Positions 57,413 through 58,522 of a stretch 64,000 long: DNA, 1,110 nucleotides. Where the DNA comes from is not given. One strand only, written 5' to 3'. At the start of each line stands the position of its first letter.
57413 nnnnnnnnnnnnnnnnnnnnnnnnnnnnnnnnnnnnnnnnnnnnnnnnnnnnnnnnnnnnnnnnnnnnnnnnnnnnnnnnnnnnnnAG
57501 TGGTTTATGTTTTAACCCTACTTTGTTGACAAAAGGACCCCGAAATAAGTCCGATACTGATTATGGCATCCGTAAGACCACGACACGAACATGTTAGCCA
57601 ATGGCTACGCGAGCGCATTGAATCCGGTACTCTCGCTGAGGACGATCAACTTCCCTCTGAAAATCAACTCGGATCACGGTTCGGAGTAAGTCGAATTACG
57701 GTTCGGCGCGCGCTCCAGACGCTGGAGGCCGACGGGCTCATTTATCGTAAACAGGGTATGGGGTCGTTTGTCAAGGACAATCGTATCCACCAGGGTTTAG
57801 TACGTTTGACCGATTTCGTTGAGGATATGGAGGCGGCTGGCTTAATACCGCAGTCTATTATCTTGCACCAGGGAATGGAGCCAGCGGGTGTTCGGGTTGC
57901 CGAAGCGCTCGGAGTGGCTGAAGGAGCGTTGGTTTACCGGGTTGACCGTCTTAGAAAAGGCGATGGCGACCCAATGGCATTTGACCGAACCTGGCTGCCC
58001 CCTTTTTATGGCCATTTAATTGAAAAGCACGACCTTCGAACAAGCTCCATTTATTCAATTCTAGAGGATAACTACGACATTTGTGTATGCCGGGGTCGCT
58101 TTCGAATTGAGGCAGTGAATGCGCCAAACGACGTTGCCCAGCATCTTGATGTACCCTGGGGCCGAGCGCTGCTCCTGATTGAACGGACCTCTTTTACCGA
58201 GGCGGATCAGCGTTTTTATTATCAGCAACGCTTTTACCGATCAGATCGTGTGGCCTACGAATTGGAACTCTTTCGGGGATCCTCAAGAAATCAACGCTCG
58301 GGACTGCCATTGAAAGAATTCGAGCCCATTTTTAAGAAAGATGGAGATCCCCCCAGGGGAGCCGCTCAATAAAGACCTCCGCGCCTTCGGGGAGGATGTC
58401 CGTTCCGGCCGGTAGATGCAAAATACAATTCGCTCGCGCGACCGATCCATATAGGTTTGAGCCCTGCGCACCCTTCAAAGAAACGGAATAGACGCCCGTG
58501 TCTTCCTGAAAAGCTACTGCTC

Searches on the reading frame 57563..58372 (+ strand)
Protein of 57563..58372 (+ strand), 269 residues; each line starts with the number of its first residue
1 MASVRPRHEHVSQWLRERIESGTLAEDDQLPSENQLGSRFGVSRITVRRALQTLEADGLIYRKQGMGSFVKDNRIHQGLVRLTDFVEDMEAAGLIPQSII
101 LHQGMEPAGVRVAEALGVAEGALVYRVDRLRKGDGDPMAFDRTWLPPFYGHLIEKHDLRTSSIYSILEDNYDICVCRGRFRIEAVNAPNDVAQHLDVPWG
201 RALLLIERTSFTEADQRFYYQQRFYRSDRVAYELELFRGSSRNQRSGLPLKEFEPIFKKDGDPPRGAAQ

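Call 83: search_protein_families(library=pfam, proteins=[window:57563-58372:+], max_evalue=0.00001)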
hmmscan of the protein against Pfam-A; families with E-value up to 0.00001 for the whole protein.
window:57563-58372:+ (269 aa): 2 families
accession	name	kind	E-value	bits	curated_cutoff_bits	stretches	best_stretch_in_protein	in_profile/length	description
PF07702.18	UTRA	-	1.7e-34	119.1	23.8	1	92-230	2-140/141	UTRA domain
PF00392.27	GntR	-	2.5e-20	72.3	27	1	9-70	3-64/64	Bacterial regulatory proteins, gntR family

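Call 94: search_protein_families(library=ncbifam, proteins=[window:57563-58372:+], max_evalue=0.00001)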
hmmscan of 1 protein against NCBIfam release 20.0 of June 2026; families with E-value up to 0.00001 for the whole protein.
window:57563-58372:+ (269 aa): 21 families
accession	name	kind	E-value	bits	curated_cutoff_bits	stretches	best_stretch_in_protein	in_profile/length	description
NF008491.0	PRK11402.1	subfamily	2.6e-38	131.9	269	1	5-234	10-238/243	GntR family transcriptional regulator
TIGR02018.2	his_ut_repres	equivalog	4.2e-38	131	220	1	8-215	1-206/226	histidine utilization transcriptional repressor HutC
TIGR03337.1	phnR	equivalog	1.1e-37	129.9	296.75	1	10-233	5-227/231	phosphonate utilization transcriptional regulator PhnR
NF041547.1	GntR_LSA1692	equivalog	3.5e-36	125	275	1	8-238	3-232/233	GntR family transcriptional regulator, LSA1692 subfamily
TIGR02325.1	C_P_lyase_phnF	equivalog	3.2e-35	121.8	156.8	1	9-235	11-237/238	phosphonate metabolism transcriptional regulator PhnF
NF052441.1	TransRegRv0792c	equivalog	1.5e-32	112.9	400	1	11-240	21-250/260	Rv0792c family HTH-type transcriptional regulator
NF007292.0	PRK09764.1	equivalog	1.4e-27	96.4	281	1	4-232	3-230/240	GntR family transcriptional regulator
TIGR02404.1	trehalos_R_Bsub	equivalog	2.3e-26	92.9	211.95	1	9-231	3-226/233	trehalose operon repressor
NF007486.0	PRK10079.1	equivalog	2.3e-20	73.4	363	1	10-232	16-237/241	phosphonate metabolism transcriptional regulator PhnF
NF011575.0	PRK14999.1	equivalog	6e-16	58.5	424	1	5-213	11-217/241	histidine utilization repressor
NF052282.1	PLP_TF_PdxR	equivalog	6e-15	55.2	320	1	9-74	4-69/448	MocR-like pyridoxine biosynthesis transcription factor PdxR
NF007001.0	PRK09464.1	equivalog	1.5e-13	51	330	1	11-78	15-81/254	pyruvate dehydrogenase complex transcriptional repressor PdhR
NF007741.0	PRK10421.1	equivalog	1.9e-11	43.8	311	1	8-73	9-74/262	transcriptional regulator LldR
NF052290.2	MocR_like_YczR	exception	2.7e-11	42.8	487.4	1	5-108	18-125/458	MocR-like transcription factor YczR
NF003011.0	PRK03837.1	subfamily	1e-10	41.7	260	1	9-65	16-72/241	transcriptional regulator NanR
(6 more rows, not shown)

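Call 95: search_solved_structures(query=window:57563-58372:+, max_evalue=1e-8)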
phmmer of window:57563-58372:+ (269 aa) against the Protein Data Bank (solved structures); distinct sequences matched with E-value up to 1e-8: 15.
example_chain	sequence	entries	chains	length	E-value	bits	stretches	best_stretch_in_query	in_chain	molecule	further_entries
2wv0_A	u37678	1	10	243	1.9e-33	119.2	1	6-232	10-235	HTH-TYPE TRANSCRIPTIONAL REPRESSOR YVOA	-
4u0v_A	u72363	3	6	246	2e-33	119.2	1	6-232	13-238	HTH-type transcriptional repressor YvoA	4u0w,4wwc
2ra5_A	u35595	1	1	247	2.1e-31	112.6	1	5-237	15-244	Putative transcriptional regulator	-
9i0v_A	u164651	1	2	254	2.9e-27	99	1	27-236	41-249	HTH-type transcriptional repressor DasR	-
4zs8_A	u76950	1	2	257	3e-27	98.9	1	27-236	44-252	HTH-type transcriptional repressor DasR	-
4zsi_A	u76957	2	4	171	7.8e-16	61.5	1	77-236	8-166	HTH-type transcriptional repressor DasR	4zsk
4zsb_A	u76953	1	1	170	8.5e-16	61.4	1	79-236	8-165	HTH-type transcriptional repressor DasR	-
3neu_A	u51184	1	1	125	1.2e-11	47.8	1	5-79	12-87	Lin1836 protein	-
4u0y_A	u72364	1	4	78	1.6e-11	47.4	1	6-70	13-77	HTH-type transcriptional repressor YvoA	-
3f8m_A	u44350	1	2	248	2.3e-11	46.9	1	25-234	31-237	GntR-family protein transcriptional regulator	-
4egy_A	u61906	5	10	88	4.3e-10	42.7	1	6-70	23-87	Arabinose metabolism transcriptional repressor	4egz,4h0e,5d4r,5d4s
5kvr_A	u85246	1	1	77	7.1e-10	42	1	10-70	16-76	Pyruvate dehydrogenase complex repressor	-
3edp_A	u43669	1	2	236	8.5e-10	41.7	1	1-167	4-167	Lin2111 protein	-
3cnv_A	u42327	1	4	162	1.5e-09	40.9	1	86-233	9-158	Putative GntR-family transcriptional regulator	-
3bwg_A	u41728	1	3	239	1.9e-09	40.6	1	8-229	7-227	Uncharacterized HTH-type transcriptional regulator yydK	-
